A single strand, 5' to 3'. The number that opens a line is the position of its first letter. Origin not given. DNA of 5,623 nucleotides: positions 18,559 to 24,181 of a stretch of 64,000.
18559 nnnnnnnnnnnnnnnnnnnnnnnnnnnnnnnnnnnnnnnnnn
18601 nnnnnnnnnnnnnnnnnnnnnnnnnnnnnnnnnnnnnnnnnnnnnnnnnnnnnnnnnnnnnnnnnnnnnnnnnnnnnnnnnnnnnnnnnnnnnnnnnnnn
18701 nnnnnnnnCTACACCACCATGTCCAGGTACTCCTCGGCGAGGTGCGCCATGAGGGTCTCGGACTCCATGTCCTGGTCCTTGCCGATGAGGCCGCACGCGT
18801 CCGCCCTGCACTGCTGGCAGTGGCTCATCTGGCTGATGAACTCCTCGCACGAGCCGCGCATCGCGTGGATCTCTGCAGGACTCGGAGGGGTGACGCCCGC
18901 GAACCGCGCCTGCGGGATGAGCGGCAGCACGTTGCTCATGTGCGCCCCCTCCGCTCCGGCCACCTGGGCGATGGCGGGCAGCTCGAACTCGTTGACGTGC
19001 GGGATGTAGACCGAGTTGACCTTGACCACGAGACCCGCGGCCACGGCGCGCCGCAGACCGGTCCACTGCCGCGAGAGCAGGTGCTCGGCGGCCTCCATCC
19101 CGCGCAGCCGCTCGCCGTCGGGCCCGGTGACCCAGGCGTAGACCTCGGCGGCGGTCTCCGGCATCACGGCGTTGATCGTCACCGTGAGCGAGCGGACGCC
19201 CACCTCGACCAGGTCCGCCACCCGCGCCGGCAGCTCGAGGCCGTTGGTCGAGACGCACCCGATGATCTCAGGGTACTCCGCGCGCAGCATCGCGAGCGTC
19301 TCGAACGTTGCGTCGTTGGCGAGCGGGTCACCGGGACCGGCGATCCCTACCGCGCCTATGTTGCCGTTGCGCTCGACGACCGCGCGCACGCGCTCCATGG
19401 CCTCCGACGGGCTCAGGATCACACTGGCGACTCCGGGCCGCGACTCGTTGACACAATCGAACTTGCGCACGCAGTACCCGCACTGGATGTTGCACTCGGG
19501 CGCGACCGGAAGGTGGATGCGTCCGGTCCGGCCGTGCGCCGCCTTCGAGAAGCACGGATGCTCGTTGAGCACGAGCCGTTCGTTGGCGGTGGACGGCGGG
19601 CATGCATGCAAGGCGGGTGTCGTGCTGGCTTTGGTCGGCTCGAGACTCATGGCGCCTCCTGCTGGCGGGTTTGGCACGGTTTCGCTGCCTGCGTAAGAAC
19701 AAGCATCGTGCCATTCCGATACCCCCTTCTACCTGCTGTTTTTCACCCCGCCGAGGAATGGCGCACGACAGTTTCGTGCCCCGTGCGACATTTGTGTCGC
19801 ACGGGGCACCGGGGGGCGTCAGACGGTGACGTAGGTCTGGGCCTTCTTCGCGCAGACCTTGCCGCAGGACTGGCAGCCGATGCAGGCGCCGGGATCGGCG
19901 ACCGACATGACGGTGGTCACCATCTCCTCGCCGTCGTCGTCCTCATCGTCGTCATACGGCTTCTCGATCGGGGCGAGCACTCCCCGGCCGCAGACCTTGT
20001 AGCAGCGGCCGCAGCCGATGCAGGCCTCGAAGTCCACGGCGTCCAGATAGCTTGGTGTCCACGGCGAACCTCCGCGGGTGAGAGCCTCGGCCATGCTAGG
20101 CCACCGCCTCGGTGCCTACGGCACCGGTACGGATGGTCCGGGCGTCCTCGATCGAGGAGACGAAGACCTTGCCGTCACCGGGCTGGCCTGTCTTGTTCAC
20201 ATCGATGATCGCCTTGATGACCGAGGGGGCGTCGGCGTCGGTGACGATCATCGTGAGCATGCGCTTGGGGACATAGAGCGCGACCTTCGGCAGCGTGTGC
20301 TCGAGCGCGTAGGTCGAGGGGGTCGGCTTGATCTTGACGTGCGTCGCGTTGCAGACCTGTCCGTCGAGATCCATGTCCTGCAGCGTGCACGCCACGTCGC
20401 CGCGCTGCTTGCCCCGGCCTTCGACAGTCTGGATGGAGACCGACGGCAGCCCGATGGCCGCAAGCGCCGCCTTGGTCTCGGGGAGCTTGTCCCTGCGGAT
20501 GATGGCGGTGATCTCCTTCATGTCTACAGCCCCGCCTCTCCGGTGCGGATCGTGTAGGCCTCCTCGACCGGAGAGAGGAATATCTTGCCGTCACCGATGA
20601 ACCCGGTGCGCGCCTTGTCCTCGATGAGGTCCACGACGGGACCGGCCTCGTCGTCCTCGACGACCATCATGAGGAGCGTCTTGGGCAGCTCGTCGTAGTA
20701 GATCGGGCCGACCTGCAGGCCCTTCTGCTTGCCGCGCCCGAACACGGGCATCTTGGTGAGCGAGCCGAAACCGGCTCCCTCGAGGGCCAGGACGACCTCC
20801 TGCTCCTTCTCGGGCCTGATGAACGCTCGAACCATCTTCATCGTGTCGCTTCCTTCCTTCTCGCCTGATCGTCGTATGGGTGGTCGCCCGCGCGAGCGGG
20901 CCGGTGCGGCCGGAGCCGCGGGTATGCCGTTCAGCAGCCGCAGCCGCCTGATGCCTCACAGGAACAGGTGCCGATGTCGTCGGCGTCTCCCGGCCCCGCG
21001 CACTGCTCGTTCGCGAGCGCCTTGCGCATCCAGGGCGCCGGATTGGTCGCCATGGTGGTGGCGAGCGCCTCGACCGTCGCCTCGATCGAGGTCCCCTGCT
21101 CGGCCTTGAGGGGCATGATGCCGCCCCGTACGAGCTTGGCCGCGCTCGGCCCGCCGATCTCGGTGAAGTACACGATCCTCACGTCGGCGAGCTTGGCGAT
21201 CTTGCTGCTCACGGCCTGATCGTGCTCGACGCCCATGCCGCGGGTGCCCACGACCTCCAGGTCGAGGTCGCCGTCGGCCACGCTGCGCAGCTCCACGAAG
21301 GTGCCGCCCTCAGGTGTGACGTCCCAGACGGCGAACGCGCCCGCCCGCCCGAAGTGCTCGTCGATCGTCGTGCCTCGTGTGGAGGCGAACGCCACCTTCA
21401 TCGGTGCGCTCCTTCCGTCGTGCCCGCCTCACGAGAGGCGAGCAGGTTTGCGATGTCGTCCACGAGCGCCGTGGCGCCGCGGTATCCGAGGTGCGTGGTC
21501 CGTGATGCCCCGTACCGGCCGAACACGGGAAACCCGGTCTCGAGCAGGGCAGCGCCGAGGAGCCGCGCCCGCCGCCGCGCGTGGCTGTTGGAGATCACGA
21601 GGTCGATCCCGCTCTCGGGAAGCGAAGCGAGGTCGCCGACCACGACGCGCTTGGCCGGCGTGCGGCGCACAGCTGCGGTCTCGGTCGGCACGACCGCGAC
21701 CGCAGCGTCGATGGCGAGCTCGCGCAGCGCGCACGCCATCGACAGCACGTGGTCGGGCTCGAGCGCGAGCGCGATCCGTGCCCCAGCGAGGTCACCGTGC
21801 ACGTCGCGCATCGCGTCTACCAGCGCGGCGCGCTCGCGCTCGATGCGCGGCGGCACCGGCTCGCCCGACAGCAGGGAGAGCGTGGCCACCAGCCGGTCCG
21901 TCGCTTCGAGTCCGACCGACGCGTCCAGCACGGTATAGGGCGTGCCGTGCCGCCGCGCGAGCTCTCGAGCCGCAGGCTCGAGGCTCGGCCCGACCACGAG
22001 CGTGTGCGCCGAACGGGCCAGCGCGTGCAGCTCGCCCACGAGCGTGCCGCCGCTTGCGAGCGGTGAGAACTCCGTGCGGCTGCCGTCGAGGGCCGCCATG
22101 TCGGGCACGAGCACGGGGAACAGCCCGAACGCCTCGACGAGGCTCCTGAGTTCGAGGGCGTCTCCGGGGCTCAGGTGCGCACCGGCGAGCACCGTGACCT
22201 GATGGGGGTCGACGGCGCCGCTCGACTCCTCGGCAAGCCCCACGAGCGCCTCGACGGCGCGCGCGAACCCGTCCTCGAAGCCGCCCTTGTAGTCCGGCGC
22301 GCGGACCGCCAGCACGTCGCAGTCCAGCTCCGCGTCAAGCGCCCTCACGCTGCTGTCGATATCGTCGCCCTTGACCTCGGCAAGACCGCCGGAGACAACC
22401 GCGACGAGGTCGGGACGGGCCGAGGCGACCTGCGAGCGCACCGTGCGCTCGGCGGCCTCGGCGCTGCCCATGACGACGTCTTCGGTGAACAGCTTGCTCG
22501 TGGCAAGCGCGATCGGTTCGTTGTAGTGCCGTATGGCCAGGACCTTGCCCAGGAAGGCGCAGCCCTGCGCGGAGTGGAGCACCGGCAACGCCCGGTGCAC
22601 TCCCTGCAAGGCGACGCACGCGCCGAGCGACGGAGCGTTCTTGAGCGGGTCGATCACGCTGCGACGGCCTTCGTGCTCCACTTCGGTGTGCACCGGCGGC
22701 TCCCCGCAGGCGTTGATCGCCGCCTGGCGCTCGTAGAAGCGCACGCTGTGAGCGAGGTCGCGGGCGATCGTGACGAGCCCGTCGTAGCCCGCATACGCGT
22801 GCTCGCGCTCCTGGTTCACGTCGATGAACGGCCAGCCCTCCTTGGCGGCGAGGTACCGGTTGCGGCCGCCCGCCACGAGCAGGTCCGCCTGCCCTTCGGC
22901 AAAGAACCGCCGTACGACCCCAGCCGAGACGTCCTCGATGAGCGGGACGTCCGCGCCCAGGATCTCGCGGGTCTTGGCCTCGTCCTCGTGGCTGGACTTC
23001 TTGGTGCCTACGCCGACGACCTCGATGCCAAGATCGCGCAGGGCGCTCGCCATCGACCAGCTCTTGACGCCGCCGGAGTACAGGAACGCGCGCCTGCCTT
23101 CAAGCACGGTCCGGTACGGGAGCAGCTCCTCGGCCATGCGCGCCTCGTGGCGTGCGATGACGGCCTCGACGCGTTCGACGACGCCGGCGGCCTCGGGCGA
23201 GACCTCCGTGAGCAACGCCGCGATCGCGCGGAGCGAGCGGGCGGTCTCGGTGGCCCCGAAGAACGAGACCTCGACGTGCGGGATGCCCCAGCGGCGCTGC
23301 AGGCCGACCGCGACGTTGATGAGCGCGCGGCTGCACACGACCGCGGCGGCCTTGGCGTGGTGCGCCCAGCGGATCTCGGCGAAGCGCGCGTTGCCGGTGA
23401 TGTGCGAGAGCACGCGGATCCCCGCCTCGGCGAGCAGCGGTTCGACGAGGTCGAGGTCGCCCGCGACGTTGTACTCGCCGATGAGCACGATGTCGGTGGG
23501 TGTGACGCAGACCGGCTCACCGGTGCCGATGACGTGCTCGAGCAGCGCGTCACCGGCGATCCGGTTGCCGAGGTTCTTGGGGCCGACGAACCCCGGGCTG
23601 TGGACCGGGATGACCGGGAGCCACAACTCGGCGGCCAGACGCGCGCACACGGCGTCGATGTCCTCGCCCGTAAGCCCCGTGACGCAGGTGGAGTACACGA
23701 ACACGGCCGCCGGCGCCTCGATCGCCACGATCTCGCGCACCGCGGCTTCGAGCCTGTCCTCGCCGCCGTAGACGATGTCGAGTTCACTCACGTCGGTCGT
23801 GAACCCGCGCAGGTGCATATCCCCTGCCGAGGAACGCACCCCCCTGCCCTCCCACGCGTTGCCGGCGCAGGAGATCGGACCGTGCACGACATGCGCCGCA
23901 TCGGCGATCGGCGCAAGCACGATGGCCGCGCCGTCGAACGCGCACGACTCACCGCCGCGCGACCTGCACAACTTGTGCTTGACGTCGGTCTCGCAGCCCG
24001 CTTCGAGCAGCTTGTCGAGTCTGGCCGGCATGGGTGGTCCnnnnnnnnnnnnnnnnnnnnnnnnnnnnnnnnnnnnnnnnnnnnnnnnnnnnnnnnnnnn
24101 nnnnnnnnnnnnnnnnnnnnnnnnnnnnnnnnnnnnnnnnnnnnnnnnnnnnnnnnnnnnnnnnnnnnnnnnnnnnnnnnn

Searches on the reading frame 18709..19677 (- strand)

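Call 67: search_protein_families(library=pfam, proteins=[window:18709-19677:-], max_evalue=1e-8)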
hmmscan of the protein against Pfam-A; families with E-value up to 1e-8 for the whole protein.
window:18709-19677:- (322 aa): 1 family
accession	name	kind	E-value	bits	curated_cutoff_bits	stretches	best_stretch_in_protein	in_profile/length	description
PF04055.27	Radical_SAM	-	3.1e-14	53.9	29.5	1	58-238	3-164/166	Radical SAM superfamily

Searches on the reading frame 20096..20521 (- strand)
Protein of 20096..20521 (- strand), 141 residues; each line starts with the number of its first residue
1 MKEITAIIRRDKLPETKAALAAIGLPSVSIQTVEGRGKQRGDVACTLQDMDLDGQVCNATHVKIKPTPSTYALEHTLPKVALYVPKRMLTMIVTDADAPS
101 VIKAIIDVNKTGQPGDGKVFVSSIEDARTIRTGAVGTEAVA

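Call 67: search_protein_families(library=pfam, proteins=[window:20096-20521:-], max_evalue=1e-8)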
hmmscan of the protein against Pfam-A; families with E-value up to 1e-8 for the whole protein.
window:20096-20521:- (141 aa): 1 family
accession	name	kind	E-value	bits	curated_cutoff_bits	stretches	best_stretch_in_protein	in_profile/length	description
PF00543.27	P-II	-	4.7e-20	72.3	25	1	1-133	1-101/102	Nitrogen regulatory protein P-II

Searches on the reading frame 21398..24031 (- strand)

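Call 67: search_protein_families(library=pfam, proteins=[window:21398-24031:-], max_evalue=1e-8)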
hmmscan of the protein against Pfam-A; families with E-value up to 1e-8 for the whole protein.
window:21398-24031:- (877 aa): 1 family
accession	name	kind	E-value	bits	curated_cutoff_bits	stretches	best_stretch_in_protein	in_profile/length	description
PF00148.24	Oxidored_nitro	-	3.7e-185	616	28.6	2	30-430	1-398/399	Nitrogenase component 1 type Oxidoreductase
